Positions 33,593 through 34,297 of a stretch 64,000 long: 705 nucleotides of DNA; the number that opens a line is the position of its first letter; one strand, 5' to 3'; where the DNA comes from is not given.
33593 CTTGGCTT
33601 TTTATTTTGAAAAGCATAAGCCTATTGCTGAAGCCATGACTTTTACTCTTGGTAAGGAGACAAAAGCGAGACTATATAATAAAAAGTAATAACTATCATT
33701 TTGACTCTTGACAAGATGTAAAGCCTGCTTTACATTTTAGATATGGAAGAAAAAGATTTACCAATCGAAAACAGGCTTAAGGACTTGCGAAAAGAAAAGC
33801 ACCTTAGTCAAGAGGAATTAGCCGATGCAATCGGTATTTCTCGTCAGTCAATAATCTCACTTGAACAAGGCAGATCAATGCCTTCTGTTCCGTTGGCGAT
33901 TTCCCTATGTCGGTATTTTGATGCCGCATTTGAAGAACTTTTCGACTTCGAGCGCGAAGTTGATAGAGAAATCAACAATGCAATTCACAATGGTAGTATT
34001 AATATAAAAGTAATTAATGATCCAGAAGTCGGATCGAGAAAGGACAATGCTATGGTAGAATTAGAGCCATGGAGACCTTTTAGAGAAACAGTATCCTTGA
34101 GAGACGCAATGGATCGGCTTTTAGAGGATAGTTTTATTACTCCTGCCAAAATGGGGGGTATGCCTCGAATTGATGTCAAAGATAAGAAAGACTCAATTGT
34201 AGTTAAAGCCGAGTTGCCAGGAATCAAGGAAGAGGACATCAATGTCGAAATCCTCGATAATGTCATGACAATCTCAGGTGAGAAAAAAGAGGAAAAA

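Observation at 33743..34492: Single-ORF fusion of an XRE-type HTH DNA-binding domain with a complete Hsp20/alpha-crystallin chaperone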

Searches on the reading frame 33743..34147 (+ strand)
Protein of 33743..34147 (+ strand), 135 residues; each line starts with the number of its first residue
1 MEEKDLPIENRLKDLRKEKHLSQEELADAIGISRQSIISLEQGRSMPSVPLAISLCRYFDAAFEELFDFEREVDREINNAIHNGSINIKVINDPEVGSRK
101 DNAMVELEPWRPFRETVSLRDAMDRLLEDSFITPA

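Call 55: search_protein_representatives(protein=window:33743-34147:+)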
Query: 135 residues. Proteins with E-value up to 0.001 (for the whole library): 13127; up to 1e-10: 294; up to 1e-30: 4. The best 150 are listed.
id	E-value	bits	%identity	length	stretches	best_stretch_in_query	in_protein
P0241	1.5e-46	173.8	32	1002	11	9-66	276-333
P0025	7.3e-46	171.5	65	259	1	1-134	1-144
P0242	1.9e-40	154.1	33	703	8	9-67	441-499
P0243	6.8e-32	126.4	35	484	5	8-65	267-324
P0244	4.8e-27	110.7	70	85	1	3-78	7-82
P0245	5.1e-26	107.4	32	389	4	7-78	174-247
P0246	1.1e-25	106.3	29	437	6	10-66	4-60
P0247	4.6e-25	104.3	33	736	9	4-56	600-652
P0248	9.1e-25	103.4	37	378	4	8-62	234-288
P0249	2.1e-24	102.2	34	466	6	8-67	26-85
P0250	7.2e-24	100.5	49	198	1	10-133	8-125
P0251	1.2e-23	99.7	49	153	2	6-75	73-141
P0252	1.8e-21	92.7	34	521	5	4-65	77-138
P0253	2.8e-21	92.1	48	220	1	4-94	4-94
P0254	6.6e-21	90.9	34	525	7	10-65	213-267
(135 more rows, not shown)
